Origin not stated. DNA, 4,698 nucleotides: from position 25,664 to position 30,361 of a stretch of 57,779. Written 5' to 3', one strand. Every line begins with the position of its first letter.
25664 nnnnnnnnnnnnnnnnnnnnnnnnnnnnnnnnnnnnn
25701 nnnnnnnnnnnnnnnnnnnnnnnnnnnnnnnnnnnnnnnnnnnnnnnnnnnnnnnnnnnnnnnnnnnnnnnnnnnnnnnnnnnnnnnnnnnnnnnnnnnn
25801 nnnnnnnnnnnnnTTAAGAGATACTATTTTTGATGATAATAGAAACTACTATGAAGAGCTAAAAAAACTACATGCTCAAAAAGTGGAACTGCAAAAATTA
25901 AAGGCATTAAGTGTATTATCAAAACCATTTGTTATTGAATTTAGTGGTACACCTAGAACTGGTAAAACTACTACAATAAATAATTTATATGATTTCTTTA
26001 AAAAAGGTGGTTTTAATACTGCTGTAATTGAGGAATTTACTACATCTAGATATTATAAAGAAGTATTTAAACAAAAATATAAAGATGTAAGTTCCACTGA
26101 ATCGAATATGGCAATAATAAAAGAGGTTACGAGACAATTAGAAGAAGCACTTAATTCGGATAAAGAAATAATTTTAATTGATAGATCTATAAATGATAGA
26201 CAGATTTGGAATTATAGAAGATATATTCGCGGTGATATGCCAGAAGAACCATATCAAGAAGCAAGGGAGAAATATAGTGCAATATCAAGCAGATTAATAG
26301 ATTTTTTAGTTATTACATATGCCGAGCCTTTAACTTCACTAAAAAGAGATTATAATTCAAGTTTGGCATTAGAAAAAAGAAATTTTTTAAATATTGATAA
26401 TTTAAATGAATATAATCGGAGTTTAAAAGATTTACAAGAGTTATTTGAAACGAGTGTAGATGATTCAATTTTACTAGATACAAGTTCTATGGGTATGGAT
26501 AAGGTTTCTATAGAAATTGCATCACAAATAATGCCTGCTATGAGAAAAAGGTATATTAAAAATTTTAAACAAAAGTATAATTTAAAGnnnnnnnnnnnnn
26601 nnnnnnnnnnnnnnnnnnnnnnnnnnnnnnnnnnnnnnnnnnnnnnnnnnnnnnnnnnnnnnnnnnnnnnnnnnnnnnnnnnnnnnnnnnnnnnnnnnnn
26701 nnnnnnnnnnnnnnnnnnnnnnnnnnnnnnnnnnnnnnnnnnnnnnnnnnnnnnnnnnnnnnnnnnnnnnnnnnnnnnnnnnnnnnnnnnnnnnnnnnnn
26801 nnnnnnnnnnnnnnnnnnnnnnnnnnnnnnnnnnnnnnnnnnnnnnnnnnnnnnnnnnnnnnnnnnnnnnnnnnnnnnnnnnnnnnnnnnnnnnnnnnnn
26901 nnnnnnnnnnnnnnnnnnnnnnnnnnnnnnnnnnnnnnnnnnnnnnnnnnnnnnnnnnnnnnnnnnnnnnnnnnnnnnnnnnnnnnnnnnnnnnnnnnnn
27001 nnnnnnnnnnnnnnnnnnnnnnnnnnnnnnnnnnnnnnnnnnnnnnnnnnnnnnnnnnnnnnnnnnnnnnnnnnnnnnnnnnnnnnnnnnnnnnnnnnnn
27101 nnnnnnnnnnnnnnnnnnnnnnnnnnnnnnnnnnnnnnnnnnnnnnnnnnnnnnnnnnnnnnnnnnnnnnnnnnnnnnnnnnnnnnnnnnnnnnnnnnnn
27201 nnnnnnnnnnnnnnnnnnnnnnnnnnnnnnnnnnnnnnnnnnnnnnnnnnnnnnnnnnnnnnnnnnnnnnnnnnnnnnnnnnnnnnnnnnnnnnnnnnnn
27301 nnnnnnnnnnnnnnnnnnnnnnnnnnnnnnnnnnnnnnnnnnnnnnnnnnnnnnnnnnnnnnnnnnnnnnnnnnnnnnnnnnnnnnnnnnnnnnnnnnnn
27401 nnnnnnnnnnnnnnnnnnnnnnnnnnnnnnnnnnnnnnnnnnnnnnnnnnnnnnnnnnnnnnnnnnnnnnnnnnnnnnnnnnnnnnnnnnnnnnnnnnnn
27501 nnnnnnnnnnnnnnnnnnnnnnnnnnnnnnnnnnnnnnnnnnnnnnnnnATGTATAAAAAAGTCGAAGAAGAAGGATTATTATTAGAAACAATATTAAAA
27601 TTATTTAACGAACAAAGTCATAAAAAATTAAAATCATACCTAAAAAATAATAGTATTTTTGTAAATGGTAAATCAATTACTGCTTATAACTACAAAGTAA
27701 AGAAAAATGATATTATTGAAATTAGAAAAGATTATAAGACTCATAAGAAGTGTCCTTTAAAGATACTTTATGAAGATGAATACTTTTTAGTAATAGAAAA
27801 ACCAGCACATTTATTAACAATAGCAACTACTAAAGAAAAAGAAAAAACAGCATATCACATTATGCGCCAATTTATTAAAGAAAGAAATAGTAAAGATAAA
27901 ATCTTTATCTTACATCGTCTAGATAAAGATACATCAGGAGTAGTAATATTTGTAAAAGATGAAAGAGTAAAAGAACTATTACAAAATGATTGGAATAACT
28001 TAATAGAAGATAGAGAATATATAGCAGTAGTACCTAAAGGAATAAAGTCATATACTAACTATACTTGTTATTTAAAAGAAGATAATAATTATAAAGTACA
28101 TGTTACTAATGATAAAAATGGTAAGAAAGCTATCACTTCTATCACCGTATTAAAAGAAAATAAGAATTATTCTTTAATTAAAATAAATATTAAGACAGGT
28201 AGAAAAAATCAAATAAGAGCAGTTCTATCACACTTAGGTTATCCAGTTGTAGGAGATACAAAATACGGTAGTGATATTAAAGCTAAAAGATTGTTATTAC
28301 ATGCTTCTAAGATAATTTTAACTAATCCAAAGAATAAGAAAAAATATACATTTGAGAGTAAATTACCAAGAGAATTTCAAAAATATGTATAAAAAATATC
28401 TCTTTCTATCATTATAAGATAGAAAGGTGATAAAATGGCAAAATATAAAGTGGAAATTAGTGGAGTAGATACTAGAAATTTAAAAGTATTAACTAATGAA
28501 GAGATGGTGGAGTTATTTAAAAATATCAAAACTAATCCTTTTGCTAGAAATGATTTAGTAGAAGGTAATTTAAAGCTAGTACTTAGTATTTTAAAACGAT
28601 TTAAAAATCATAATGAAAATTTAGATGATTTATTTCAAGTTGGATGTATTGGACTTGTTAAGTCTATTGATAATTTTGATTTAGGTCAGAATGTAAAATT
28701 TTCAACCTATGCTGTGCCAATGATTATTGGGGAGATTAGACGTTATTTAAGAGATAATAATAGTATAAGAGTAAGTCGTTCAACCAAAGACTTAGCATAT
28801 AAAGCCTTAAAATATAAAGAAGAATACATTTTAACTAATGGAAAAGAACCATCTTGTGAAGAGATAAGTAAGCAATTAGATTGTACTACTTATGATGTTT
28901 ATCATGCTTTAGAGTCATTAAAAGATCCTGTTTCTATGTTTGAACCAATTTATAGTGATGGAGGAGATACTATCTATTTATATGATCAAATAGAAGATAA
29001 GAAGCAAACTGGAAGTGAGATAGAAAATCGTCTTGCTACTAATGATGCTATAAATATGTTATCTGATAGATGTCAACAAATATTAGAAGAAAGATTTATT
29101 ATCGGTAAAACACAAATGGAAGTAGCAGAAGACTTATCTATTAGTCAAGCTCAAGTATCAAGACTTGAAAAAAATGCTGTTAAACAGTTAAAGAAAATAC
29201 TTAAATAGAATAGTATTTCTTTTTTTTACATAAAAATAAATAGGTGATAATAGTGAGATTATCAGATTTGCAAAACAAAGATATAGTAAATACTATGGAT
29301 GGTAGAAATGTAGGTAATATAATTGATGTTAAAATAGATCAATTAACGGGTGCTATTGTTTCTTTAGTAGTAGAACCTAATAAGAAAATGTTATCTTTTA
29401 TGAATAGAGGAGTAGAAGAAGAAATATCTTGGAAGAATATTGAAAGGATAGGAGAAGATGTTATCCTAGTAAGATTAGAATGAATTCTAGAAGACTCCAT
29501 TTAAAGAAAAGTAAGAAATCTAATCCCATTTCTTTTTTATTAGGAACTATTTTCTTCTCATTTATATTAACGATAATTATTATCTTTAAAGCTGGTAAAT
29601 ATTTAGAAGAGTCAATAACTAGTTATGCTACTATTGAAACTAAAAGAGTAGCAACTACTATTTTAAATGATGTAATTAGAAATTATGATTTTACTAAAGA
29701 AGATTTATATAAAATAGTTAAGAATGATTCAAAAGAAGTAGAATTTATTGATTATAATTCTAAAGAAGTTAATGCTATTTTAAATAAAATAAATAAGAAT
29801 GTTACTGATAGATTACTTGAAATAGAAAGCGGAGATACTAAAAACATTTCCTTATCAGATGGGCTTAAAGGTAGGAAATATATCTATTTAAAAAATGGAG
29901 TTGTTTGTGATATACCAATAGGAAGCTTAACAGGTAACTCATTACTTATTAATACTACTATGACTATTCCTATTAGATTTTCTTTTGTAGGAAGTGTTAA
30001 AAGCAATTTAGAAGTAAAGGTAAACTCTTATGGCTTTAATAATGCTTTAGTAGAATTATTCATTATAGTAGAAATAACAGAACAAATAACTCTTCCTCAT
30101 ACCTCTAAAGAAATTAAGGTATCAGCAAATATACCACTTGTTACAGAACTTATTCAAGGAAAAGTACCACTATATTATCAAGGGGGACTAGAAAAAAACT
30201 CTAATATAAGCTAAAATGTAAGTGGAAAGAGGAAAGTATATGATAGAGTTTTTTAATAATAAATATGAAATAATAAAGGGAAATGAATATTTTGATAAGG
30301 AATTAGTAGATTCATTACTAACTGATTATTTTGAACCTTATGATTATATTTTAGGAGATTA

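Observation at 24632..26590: Isolated three-domain protein: HD hydrolase + SpoT/Mesh1-type HD + P-loop kinase-like domain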

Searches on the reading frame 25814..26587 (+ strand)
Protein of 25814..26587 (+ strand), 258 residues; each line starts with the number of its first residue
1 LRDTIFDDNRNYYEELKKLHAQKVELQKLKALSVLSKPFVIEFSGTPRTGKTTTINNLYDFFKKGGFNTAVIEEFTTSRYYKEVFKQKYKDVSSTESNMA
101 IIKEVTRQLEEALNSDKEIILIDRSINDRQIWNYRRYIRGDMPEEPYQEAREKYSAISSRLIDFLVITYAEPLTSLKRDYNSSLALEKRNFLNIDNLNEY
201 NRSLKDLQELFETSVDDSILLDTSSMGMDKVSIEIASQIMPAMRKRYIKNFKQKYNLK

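Call 22: search_solved_structures(query=window:25832-26587:+, max_evalue=10, show_alignments=3)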
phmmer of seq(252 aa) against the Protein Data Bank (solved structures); distinct sequences matched with E-value up to 10: 28.
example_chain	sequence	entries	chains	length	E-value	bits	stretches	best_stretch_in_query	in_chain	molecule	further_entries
1j8m_F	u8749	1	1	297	0.00057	23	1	31-117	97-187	SIGNAL RECOGNITION 54 KDA PROTEIN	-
5l3s_A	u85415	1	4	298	0.0011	22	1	26-67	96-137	Signal recognition particle 54 kDa protein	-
5l3v_A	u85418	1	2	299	0.0012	22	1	26-67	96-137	Signal recognition particle 54 kDa protein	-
1j8y_F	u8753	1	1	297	0.0021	21.1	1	31-117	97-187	SIGNAL RECOGNITION 54 KDA PROTEIN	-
1qzw_A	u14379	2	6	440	0.0035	20.4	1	26-67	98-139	Signal recognition 54 kDa protein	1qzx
3kl4_A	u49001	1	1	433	0.0035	20.4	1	26-67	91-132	Signal recognition 54 kDa protein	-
5l3s_B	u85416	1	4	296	0.0068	19.5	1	17-68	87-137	Signal recognition particle receptor FtsY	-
3dm9_B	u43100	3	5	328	0.0072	19.4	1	23-67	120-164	Signal recognition particle receptor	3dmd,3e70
5l3w_A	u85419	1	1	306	0.0073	19.4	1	17-68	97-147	Signal recognition particle receptor FtsY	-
3dm5_A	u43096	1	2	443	0.014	18.4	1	22-68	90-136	Signal recognition 54 kDa protein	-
2yvu_A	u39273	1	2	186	0.22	14.5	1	21-67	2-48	Probable adenylyl-sulfate kinase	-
6y2z_A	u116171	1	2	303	0.26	14.3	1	30-122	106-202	Signal recognition particle 54 kDa protein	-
6y32_A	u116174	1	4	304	0.26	14.3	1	30-122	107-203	Signal recognition particle 54 kDa protein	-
4ue5_D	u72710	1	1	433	0.48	13.4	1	30-122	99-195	SIGNAL RECOGNITION PARTICLE 54 KDA PROTEIN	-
6r6g_AB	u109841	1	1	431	0.48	13.4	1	30-121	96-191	Signal recognition particle 54 kDa protein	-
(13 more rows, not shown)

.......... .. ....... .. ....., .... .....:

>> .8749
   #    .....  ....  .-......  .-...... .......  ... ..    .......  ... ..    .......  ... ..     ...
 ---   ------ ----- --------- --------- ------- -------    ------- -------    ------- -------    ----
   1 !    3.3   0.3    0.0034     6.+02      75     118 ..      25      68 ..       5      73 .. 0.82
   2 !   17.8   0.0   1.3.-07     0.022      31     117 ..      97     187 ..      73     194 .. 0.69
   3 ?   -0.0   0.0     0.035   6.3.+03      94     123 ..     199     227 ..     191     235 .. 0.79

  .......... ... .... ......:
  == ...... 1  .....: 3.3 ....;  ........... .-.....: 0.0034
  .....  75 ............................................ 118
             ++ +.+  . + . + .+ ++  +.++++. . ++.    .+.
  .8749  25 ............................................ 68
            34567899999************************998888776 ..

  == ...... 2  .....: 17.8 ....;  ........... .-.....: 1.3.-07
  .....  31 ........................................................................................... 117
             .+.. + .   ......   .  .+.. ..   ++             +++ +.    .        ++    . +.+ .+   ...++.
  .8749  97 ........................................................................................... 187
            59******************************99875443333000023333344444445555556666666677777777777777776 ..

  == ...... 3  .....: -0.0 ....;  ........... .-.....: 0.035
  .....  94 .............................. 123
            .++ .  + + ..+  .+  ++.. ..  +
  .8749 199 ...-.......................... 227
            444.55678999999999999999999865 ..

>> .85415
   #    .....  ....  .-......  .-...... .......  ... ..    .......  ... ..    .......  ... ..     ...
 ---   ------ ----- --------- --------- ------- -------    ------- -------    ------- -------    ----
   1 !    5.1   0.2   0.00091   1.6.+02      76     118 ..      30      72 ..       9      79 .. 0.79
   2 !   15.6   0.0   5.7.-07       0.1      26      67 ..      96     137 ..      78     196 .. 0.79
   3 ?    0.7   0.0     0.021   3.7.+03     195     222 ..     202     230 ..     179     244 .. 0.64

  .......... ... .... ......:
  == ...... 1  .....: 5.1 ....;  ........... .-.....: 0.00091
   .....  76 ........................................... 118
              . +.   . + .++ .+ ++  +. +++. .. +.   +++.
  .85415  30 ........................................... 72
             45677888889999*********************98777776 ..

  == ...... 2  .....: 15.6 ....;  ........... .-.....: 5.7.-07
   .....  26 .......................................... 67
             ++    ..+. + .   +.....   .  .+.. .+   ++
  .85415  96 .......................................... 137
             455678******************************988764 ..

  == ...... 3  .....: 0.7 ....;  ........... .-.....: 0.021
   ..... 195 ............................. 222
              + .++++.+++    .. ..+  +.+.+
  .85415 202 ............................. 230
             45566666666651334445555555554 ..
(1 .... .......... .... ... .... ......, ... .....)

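Call 47: search_solved_structures(query=A3, max_evalue=1, show_alignments=3)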
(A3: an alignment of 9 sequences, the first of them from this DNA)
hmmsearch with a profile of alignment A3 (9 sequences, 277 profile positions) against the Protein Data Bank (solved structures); distinct sequences matched with E-value up to 1: 81 (the best 60 are shown).
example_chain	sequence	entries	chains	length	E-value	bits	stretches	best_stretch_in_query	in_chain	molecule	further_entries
3dm9_B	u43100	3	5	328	4.8e-10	42.5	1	34-143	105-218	Signal recognition particle receptor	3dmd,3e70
8puu_A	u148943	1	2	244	2.1e-06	30.6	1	61-198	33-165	Deoxynucleoside kinase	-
6cy1_A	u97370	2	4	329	2.1e-06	30.5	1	51-144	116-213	Signal recognition particle receptor FtsY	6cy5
5l3s_B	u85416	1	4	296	2.6e-06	30.2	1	35-143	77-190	Signal recognition particle receptor FtsY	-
5l3w_A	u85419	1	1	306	2.9e-06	30.1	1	34-143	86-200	Signal recognition particle receptor FtsY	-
1j8m_F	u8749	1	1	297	7.1e-06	28.8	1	52-92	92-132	SIGNAL RECOGNITION 54 KDA PROTEIN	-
5l3s_A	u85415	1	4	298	1.2e-05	28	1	55-143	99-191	Signal recognition particle 54 kDa protein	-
5l3v_A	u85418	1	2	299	1.2e-05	28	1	55-143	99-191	Signal recognition particle 54 kDa protein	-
3kl4_A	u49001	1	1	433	2.8e-05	26.9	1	55-143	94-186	Signal recognition 54 kDa protein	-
1qzw_A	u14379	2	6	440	2.9e-05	26.8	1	55-143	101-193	Signal recognition 54 kDa protein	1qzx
1j8y_F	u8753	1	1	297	5.3e-05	26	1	52-92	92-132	SIGNAL RECOGNITION 54 KDA PROTEIN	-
3dm5_A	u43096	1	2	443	0.00012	24.8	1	43-92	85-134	Signal recognition 54 kDa protein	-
2jaq_A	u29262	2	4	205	0.00013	24.7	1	61-198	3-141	DEOXYGUANOSINE KINASE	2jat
2jas_A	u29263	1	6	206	0.00016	24.4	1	61-198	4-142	DEOXYGUANOSINE KINASE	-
2yvu_A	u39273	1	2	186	0.00026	23.7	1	52-93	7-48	Probable adenylyl-sulfate kinase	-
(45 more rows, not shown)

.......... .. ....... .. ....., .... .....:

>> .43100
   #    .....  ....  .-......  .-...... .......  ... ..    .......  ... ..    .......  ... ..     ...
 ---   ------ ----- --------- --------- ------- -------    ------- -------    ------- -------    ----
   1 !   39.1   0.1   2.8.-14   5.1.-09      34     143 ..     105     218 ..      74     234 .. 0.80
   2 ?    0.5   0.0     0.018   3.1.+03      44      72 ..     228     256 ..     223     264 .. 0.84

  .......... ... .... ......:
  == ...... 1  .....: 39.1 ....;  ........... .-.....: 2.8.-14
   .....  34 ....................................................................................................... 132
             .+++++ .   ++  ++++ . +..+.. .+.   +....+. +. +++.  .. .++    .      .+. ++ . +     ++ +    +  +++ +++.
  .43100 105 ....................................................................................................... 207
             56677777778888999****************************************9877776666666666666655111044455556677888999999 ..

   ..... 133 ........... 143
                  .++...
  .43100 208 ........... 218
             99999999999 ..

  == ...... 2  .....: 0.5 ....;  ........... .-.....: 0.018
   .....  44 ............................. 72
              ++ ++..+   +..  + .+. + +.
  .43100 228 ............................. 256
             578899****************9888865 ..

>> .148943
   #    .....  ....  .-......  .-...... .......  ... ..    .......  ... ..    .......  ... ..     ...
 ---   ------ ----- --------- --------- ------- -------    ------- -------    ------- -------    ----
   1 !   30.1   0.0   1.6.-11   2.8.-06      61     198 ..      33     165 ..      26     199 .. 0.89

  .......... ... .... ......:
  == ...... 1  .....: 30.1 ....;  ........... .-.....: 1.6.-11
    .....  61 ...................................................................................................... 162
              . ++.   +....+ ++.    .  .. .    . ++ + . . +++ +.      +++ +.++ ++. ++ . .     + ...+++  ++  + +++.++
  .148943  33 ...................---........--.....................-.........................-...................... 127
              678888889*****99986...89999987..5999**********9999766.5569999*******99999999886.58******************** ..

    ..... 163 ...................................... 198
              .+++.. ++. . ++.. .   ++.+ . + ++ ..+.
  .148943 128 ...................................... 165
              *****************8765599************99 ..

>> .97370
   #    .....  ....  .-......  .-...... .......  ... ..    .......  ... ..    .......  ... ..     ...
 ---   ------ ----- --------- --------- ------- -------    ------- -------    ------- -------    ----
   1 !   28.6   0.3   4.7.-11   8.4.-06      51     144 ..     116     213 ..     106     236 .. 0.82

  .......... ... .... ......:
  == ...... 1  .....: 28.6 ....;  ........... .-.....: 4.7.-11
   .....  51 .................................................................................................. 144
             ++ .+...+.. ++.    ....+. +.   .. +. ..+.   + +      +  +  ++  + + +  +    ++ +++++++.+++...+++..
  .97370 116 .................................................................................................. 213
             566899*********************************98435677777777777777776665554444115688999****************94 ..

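Call 69: search_protein_families(library=pfam, proteins=[window:25814-26587:+], max_evalue=0.05)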
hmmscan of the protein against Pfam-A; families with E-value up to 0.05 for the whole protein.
window:25814-26587:+ (258 aa): 6 families
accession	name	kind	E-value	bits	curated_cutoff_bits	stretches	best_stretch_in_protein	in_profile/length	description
PF13521.12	AAA_28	-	2.2e-08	34.9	27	1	42-152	3-107/164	AAA domain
PF08433.16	KTI12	-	0.00051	20.1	22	1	43-115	6-70/271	Chromatin associated protein KTI12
PF13401.12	AAA_22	-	0.00094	19.9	27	1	43-123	10-91/130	AAA domain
PF13238.12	AAA_18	-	0.0059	17.5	29.4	1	41-129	1-84/128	AAA domain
PF20720.3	nSTAND3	-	0.023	14.8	27.2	0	30-75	9-54/155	Novel STAND NTPase 3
PF07303.18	Occludin_ELL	-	0.043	15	31.2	1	72-161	4-89/101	Occludin homology domain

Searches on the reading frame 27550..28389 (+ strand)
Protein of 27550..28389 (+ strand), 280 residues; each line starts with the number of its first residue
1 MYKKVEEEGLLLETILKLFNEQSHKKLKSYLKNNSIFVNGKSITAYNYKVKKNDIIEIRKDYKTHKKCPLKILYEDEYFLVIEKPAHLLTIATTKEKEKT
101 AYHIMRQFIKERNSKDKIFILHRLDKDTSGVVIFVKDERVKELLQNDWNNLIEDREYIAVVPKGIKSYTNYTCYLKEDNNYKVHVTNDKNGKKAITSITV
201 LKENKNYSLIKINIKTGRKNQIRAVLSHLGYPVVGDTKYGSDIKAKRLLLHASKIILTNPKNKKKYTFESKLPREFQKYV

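Call 25: search_protein_families(library=pfam, proteins=[window:27550-28389:+], max_evalue=0.00001)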
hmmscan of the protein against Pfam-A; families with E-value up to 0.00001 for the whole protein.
window:27550-28389:+ (280 aa): 1 family
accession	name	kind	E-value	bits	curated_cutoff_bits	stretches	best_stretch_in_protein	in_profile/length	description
PF00849.27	PseudoU_synth_2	-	2e-25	90.2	26.8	1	78-228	1-152/152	RNA pseudouridylate synthase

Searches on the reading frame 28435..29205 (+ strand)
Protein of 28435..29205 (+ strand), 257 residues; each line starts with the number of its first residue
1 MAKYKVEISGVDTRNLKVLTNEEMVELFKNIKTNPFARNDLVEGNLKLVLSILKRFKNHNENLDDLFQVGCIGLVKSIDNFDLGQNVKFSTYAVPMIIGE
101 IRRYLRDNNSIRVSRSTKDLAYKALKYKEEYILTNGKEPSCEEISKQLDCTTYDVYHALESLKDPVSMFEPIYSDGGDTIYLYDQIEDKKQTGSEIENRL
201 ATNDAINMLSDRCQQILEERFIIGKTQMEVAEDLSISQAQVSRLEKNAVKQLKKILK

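Call 25: search_protein_families(library=pfam, proteins=[window:28435-29205:+], max_evalue=0.00001)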
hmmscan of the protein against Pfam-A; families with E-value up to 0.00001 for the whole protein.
window:28435-29205:+ (257 aa): 3 families
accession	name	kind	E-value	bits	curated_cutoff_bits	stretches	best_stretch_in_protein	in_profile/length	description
PF04542.20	Sigma70_r2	-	9.2e-19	67.5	24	1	41-109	1-69/71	Sigma-70 region 2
PF04545.22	Sigma70_r4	-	3.5e-11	42.9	24.1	1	205-254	1-50/50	Sigma-70, region 4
PF04539.22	Sigma70_r3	-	6.6e-08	33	25.3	0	123-178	5-60/78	Sigma-70 region 3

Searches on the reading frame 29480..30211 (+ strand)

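Call 25: search_protein_families(library=pfam, proteins=[window:29480-30211:+], max_evalue=0.00001)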
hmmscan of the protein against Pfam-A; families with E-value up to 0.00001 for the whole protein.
window:29480-30211:+ (244 aa): 1 family
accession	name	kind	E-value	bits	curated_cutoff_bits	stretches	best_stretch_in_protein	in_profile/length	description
PF09560.15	Spore_YunB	-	4.4e-21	75.2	25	1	144-231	3-90/91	Sporulation protein YunB (Spo_YunB)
